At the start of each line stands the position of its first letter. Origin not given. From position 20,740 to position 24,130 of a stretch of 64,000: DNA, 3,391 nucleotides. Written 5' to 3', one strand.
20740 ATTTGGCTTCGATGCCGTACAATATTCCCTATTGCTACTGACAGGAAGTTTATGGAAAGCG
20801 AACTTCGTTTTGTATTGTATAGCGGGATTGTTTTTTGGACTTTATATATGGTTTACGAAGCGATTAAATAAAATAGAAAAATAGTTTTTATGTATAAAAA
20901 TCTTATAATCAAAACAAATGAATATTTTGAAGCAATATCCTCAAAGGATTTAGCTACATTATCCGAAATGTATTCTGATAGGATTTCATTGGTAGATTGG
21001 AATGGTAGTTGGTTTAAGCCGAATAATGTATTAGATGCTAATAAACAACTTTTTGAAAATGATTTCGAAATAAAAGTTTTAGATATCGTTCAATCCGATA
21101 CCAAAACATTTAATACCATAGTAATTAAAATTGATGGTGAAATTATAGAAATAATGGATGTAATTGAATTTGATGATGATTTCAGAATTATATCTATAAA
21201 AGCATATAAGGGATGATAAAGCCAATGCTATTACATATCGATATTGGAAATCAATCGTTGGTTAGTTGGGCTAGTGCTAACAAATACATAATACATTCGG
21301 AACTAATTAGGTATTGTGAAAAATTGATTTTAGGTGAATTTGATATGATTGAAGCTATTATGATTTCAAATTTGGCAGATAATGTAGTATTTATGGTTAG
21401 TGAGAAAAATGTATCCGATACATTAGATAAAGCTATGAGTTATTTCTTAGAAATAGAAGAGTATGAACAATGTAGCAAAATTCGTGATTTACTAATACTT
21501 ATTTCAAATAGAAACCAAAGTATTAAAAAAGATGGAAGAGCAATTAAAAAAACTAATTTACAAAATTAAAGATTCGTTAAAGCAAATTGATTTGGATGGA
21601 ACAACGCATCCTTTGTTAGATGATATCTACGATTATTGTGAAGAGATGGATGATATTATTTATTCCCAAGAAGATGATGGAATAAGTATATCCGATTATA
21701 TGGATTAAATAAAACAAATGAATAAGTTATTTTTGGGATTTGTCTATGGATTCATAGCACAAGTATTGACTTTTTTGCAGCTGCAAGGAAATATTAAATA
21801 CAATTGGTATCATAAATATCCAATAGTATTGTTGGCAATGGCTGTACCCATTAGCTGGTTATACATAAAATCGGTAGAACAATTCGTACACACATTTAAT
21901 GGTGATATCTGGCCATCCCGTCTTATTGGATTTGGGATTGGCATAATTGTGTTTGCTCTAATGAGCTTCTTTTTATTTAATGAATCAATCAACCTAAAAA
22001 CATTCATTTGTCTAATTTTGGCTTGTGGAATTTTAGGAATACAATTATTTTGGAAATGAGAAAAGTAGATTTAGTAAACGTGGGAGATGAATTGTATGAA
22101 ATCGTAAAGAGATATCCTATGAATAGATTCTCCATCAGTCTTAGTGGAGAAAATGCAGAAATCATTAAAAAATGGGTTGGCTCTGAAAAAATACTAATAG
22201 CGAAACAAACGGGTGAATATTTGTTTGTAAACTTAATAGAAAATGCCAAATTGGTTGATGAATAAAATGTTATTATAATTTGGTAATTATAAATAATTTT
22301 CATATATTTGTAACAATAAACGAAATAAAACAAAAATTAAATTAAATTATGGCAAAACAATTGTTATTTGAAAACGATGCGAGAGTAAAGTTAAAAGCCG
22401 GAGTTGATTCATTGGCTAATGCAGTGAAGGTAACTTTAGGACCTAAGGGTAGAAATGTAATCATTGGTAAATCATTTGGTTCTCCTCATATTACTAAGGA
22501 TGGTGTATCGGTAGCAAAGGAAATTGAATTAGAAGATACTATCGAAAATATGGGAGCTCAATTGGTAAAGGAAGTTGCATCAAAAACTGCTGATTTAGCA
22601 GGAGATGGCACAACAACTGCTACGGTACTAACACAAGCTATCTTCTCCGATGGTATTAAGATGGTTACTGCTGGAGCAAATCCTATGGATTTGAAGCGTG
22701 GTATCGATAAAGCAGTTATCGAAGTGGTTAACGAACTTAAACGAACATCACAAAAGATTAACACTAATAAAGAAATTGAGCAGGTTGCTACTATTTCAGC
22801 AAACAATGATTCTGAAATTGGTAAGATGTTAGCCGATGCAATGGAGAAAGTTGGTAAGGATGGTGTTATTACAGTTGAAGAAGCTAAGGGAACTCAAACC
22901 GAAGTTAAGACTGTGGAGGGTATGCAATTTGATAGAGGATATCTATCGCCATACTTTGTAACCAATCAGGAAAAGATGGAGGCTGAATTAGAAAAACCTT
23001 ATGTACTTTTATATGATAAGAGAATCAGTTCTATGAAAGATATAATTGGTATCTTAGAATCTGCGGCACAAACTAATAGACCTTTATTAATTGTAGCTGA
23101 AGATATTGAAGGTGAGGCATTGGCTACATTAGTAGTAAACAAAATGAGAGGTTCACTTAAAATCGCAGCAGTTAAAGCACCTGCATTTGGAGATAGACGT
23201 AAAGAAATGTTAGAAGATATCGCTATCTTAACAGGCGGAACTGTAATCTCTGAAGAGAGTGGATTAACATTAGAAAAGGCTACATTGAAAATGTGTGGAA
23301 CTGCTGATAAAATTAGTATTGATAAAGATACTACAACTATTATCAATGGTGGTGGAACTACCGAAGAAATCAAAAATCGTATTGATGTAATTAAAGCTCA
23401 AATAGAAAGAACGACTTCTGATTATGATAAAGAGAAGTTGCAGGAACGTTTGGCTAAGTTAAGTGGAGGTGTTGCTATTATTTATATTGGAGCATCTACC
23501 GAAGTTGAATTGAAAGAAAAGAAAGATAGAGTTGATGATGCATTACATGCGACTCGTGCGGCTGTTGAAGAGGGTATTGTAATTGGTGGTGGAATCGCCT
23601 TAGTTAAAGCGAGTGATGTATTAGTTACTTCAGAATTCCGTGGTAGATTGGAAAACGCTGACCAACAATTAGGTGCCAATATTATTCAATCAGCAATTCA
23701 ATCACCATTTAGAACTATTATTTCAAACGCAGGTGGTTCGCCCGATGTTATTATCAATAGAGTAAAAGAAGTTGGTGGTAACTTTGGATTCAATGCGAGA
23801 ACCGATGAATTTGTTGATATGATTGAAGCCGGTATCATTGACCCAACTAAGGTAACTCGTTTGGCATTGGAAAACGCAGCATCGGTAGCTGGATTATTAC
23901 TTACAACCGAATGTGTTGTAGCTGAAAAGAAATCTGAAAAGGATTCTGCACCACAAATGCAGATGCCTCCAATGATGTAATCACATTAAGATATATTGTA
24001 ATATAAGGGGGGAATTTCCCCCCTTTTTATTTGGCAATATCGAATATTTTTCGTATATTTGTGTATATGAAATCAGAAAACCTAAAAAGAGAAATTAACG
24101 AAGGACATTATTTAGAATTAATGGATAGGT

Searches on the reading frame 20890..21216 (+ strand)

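Call 67: search_protein_families(library=pfam, proteins=[window:20890-21216:+], max_evalue=0.001)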
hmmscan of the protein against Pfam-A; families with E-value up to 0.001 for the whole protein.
window:20890-21216:+ (108 aa): 1 family
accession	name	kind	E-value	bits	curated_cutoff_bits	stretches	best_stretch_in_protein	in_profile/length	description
PF12680.13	SnoaL_2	-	0.00068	20.6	27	1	11-97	3-97/102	SnoaL-like domain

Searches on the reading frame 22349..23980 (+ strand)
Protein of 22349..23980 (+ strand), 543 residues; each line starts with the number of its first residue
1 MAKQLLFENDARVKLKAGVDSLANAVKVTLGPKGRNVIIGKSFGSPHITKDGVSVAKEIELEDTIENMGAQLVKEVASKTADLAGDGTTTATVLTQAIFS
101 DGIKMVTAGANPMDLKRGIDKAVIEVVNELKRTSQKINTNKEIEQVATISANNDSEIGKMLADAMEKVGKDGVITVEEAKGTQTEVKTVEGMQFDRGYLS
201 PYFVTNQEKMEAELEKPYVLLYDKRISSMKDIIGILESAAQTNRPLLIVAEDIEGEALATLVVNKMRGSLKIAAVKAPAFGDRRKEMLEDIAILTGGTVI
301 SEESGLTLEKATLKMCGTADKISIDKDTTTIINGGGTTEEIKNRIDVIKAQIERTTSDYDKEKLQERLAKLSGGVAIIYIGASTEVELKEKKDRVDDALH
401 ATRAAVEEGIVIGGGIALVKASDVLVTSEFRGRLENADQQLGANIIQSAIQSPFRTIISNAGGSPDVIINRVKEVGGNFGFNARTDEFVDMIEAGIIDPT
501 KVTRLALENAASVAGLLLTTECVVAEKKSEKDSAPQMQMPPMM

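Call 13: search_protein_families(library=phrogs, proteins=[window:22349-23980:+], max_evalue=0.00001)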
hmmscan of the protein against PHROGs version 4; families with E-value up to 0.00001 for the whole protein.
window:22349-23980:+ (543 aa): 1 family
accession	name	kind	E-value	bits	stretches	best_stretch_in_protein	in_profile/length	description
phrog_5725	-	other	3.2e-183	611.2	1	1-530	3-537/540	chaperonin groEL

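Call 14: search_dna_similar(query=window:22349-23980:+, collection=phages, mode=protein, max_rows=20)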
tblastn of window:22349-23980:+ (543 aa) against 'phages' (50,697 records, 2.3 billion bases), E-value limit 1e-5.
Records with a match: 249; places in all: 249; records where one place covers at least 80% of the query: 205.
Best place of each record, by identity: 60-80% 11; <60% 238.
By first word of the organism name: Vibrio 85; Flavobacterium 73; Staphylococcus 11; Cellulophaga 9; Pseudomonas 9; Listeria 8; Bacillus 8; Bacteriophage 7; uncultured 7; Bacteroides 6; and 14 more.
By host as written in the record: - 82; Flavobacterium sp. BAL314 68; Staphylococcus aureus 8; Listeria monocytogenes 7; Flavobacterium sp. LMO8 4; Cellulophaga sp. HaHa_2_95 4; Bacillus subtilis 4; Pseudomonas aeruginosa 4; and 51 more.
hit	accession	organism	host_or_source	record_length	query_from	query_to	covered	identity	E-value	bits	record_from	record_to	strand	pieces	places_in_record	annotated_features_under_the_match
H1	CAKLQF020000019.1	Acinetobacter phage MD-2021a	not known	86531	2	535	98%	62.7%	0e+0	586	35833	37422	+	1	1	groL: chaperonin Cpn60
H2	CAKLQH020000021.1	Acinetobacter phage MD-2021a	not known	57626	2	535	98%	62.7%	0e+0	586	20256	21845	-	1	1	groL: chaperonin Cpn60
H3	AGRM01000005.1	Salmonella enterica subsp. houtenae str. ATCC BAA-1581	Homo sapiens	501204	2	537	99%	61.6%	2e-178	563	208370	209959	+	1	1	chaperonin GroL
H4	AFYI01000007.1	Salmonella enterica subsp. enterica serovar Infantis str. ...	Homo sapiens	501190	2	537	99%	61.2%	4e-178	562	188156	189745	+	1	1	chaperonin GroL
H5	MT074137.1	Bacteroides phage DAC16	Bacteroides thetaiotaomicron VPI-5485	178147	1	543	100%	58.8%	2e-167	532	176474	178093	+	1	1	hypothetical protein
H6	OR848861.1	Listeria phage LM 4-14-1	Listeria monocytogenes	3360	1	543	100%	58.6%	7e-172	520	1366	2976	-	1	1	record has no annotation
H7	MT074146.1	Bacteroides phage SJC03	Bacteroides thetaiotaomicron VPI-5494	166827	1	542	100%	58.5%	6e-168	533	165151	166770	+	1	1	hypothetical protein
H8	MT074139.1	Bacteroides phage DAC19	Bacteroides thetaiotaomicron VPI-5487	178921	1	542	100%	58.3%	2e-167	531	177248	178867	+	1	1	hypothetical protein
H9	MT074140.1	Bacteroides phage DAC20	Bacteroides thetaiotaomicron VPI-5488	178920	1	542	100%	58.3%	2e-167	531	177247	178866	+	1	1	hypothetical protein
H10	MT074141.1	Bacteroides phage DAC22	Bacteroides thetaiotaomicron VPI-5489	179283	1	542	100%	58.3%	2e-167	531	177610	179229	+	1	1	hypothetical protein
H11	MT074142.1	Bacteroides phage DAC23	Bacteroides thetaiotaomicron VPI-5490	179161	1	542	100%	58.3%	6e-167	530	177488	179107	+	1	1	hypothetical protein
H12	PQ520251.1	Enterococcus phage IME_EF3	-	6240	1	537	99%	58.5%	2e-164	519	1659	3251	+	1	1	record has no annotation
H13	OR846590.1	Enterococcus phage Efs 1-1-1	Enterococcus faecalis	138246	1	537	99%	58.5%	6e-163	519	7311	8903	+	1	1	record has no annotation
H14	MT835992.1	Bacteriophage sp.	human fecal samples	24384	1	535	99%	57.6%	2e-161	514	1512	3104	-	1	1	record has no annotation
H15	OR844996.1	Staphylococcus phage SA 1306 Kay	Staphylococcus aureus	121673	1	525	97%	57.9%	6e-161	513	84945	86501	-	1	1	record has no annotation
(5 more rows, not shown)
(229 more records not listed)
